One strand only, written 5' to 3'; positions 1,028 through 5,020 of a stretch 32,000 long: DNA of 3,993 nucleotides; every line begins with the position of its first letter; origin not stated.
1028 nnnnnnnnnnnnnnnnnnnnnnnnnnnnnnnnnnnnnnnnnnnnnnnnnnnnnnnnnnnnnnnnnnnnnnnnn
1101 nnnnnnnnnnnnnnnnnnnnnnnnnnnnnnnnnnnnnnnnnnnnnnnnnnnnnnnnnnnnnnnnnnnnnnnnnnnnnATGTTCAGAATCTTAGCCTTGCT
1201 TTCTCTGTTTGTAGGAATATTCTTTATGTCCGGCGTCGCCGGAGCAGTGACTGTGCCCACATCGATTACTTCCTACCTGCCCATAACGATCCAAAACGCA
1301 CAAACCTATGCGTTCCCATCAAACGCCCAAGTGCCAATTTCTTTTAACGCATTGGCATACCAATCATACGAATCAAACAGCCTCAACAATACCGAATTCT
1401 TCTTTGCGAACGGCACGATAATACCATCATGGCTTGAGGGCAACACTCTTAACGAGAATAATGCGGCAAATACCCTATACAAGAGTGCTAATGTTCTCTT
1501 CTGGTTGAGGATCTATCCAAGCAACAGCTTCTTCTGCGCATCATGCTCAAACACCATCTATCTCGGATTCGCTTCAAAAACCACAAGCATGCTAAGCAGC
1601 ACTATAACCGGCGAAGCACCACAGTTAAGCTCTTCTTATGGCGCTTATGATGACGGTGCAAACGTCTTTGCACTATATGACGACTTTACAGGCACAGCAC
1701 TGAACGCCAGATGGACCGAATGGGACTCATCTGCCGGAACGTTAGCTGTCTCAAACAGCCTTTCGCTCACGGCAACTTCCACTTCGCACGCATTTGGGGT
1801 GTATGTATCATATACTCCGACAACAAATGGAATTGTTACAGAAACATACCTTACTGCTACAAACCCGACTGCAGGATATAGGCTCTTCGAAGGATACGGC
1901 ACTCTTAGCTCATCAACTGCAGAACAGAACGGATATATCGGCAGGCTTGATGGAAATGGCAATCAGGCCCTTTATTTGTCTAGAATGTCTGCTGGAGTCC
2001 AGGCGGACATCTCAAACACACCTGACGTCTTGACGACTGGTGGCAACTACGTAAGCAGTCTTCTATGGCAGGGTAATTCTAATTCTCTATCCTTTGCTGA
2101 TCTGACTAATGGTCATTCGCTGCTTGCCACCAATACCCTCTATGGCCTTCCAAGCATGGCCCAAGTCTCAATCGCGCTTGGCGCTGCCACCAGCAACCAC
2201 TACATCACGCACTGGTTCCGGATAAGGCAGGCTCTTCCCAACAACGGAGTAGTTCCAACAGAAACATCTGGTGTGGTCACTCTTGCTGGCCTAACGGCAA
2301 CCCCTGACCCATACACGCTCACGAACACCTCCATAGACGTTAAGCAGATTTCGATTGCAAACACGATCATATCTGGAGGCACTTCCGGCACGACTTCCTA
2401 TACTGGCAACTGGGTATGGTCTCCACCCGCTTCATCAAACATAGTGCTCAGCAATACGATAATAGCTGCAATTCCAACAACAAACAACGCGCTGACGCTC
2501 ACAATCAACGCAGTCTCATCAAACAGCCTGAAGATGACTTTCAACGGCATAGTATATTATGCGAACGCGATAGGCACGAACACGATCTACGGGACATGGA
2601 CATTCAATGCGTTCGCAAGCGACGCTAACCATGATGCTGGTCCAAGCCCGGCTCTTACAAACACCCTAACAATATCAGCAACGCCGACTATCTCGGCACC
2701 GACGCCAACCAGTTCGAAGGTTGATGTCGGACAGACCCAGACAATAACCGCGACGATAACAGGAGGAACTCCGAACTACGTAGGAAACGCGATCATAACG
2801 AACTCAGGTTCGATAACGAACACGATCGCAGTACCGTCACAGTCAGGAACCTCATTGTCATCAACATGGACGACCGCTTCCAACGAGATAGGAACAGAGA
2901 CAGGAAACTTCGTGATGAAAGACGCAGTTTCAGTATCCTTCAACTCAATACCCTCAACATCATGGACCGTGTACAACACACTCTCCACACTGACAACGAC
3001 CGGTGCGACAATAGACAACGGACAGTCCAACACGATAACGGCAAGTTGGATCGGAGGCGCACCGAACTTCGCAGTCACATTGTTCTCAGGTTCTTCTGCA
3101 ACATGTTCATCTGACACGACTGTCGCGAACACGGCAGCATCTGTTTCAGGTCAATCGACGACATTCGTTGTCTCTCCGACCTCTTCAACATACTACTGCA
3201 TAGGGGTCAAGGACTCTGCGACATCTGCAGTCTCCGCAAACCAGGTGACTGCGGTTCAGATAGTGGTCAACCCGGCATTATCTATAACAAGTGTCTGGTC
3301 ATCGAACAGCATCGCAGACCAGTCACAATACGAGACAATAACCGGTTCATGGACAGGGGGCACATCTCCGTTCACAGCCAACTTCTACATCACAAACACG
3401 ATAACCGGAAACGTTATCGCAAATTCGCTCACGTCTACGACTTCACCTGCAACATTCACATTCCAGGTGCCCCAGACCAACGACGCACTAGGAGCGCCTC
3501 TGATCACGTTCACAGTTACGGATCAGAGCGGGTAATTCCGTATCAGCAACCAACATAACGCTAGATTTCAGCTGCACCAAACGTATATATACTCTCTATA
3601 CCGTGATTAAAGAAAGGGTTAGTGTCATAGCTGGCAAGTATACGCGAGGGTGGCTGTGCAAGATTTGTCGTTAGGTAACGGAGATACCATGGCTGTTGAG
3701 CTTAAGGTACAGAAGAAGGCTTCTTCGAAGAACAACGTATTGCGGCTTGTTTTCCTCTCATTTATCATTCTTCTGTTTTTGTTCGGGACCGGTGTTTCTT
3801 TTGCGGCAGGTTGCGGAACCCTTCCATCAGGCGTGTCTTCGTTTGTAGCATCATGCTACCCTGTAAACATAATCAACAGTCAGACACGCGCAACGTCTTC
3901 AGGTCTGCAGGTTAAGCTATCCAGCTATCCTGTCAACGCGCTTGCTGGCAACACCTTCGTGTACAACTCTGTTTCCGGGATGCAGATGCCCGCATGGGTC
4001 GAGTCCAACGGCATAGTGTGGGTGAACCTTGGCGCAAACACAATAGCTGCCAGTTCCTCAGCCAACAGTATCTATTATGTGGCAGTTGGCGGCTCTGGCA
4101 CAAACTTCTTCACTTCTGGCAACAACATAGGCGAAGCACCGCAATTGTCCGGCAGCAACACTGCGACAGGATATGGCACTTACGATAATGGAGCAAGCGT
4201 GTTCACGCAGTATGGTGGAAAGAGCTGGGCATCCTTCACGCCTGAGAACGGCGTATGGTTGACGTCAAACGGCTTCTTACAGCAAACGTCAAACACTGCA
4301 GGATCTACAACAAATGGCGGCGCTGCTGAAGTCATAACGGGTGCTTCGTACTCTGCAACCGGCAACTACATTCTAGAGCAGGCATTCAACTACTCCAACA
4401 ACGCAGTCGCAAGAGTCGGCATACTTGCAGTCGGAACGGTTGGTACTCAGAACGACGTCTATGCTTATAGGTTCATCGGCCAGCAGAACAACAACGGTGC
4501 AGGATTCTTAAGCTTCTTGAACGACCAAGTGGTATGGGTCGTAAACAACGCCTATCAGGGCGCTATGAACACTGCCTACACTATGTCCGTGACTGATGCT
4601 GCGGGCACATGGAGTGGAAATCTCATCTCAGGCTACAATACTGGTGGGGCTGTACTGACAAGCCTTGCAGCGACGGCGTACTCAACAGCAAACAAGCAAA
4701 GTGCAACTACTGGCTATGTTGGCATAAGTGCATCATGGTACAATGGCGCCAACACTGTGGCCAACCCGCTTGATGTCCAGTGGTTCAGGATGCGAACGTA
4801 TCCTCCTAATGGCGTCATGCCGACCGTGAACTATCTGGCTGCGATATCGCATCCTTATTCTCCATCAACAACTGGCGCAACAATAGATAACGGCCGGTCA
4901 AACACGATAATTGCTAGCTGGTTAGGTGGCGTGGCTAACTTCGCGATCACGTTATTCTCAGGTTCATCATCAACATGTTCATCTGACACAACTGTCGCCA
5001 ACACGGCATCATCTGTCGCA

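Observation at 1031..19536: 18.5-kb surface-protein island organised as anchor-less lectin 'heads' plus a head-less anchored 'stalk'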

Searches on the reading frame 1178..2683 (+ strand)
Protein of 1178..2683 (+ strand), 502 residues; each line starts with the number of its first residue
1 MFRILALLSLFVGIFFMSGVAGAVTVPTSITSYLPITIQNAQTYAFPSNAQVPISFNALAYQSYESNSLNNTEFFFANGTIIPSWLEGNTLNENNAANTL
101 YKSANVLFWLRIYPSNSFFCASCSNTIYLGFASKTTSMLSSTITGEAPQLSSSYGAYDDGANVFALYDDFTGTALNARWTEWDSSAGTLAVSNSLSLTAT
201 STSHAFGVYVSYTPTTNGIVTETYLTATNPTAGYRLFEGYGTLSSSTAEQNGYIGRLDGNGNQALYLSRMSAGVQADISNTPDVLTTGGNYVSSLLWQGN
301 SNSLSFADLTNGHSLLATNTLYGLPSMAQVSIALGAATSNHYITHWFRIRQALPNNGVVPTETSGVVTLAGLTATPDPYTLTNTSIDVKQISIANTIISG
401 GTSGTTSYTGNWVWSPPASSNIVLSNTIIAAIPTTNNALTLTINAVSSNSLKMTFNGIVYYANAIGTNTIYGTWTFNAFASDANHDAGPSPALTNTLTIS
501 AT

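Call 64: find_homologous_proteins(query=window:1178-2683:+)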
Query window:1178-2683:+ (502 aa): 56 proteins with E <= 0.001 among 8000 candidates.
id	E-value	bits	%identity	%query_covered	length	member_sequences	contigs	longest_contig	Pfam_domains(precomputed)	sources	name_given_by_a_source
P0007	0.0e+0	1072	100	100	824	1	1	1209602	-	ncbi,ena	-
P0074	1.5e-259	880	81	99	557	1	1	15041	-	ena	-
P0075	1.1e-77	280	63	43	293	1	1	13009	-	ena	-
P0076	8.9e-74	267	47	67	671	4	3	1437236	PF10102.15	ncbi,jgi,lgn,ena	ncbi:MAG: hypothetical protein ABSB89_04720 [Candidatus Bathyarchaeia archaeon]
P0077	2.3e-72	262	45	68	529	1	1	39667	PF10102.15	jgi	jgi:hypothetical protein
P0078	2.2e-55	206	83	25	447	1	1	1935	-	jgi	-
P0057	1.2e-49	188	72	26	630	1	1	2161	-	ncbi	-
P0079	7.8e-48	182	48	29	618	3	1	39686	-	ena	-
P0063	3.6e-45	173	34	68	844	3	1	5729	-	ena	-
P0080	1.6e-44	171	65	26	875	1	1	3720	-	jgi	jgi:hypothetical protein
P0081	1.8e-44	170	33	68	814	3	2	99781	PF10102.15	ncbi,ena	-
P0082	3.3e-44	170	50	38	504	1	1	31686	-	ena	-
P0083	5.8e-42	162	55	29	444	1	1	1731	-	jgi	jgi:hypothetical protein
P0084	7.9e-40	155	50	34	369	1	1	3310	-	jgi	jgi:hypothetical protein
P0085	5.5e-36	142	66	25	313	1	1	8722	-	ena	-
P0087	1.6e-31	128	30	68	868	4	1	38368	PF13385.14,PF10102.15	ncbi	-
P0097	5.4e-22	96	30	56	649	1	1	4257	PF13385.14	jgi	jgi:hypothetical protein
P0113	7.0e-15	73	49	13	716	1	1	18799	PF13385.14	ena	-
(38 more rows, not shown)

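Call 65: find_encoding_contigs(protein=P0074, flank=10000, max_places=3)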
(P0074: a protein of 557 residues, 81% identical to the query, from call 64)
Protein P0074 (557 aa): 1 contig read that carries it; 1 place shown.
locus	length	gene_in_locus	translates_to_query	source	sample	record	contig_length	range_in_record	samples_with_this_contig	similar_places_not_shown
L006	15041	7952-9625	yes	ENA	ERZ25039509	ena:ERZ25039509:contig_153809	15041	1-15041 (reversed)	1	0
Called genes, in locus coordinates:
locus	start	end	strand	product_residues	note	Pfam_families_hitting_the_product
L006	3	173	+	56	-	?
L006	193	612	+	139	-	-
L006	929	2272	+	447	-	PF00324:AA_permease, PF13520:AA_permease_2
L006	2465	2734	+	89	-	PF03685:UPF0147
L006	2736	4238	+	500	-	PF00149:Metallophos, PF04042:DNA_pol_E_B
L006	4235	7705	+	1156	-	PF03833:PolC_DP2_N, PF24844:PolC_DP2_central, PF24846:PolC_DP2_cat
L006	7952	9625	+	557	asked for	-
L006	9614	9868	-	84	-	-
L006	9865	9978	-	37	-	-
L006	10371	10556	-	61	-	-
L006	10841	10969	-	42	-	-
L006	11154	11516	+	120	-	-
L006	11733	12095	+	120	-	-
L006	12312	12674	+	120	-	-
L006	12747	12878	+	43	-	-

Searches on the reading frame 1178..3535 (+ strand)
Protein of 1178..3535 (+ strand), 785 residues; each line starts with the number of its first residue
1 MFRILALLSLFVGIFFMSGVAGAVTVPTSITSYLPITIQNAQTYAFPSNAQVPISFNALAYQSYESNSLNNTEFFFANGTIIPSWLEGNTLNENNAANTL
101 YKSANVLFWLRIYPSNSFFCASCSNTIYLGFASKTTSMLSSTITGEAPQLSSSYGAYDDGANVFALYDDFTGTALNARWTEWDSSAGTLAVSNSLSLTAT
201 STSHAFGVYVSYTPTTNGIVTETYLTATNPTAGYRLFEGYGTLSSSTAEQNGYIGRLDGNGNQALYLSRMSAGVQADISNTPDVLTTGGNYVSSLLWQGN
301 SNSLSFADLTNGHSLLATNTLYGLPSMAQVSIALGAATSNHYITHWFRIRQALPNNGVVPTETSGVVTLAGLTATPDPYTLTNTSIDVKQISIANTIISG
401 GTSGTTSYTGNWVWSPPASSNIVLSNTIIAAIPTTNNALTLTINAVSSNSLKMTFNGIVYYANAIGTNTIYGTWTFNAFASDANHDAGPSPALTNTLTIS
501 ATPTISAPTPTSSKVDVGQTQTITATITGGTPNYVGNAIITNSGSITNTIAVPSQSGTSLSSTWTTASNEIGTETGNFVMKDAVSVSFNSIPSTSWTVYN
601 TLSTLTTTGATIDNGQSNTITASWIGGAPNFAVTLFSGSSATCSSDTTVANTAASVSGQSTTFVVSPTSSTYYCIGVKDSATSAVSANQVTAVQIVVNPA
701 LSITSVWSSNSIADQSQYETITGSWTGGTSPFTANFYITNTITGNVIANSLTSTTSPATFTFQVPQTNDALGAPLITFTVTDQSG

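Call 8: search_protein_families(library=pfam, proteins=[window:1178-3535:+], max_evalue=0.01)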
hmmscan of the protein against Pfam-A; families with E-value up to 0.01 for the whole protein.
window:1178-3535:+ (785 aa): 1 family
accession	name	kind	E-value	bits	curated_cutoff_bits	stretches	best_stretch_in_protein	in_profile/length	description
PF10102.14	DUF2341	-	0.0022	18.8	23.4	0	156-183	57-82/84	Domain of unknown function (DUF2341)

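Call 49: search_protein_families(library=ncbifam, proteins=[window:1178-3535:+], max_evalue=0.01)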
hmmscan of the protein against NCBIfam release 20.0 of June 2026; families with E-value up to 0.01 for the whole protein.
window:1178-3535:+ (785 aa): 0 families

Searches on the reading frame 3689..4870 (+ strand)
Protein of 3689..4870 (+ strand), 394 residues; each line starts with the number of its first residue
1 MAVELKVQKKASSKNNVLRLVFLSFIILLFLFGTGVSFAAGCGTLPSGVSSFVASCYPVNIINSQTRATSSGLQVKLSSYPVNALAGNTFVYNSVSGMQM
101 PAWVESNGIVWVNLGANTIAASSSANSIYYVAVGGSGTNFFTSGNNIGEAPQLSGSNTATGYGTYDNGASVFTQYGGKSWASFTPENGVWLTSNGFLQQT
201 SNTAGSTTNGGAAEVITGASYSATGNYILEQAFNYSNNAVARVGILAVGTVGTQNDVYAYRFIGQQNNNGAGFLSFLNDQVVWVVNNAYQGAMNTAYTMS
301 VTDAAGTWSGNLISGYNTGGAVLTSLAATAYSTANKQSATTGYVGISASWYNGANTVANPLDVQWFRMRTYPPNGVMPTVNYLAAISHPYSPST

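Call 24: find_related_loci(query=window:3689-4870:+, collection=genome_contigs, flank=10000)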
Query window:3689-4870:+ (394 aa) in genome_contigs; peptide patterns used: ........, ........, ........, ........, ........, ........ (x = any residue, [..] = any of these).
58 stretches matched a pattern; 1 encode a relative of the query (tblastn E <= 1e-3); 1 distinct loci.
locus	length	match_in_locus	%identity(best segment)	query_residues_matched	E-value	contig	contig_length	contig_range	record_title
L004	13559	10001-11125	83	20-394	0e+0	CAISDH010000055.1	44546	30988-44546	uncultured Candidatus Micrarchaeota archaeon isolate A14_bin-2569 genome assembly, contig: bin-2569:55/57, whole genome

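Call 55: search_protein_families(library=pfam, proteins=[L004:6867-9791:+], max_evalue=0.001)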
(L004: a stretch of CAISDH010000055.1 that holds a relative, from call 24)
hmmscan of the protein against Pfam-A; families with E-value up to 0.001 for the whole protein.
L004:6867-9791:+ (974 aa): 2 families
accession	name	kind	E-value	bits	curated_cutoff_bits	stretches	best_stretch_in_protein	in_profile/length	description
PF13927.12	Ig_3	-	1.9e-06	28.7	30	0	135-172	7-41/78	Immunoglobulin domain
PF13573.12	SprB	-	0.0002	21.3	28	0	150-170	16-36/37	SprB repeat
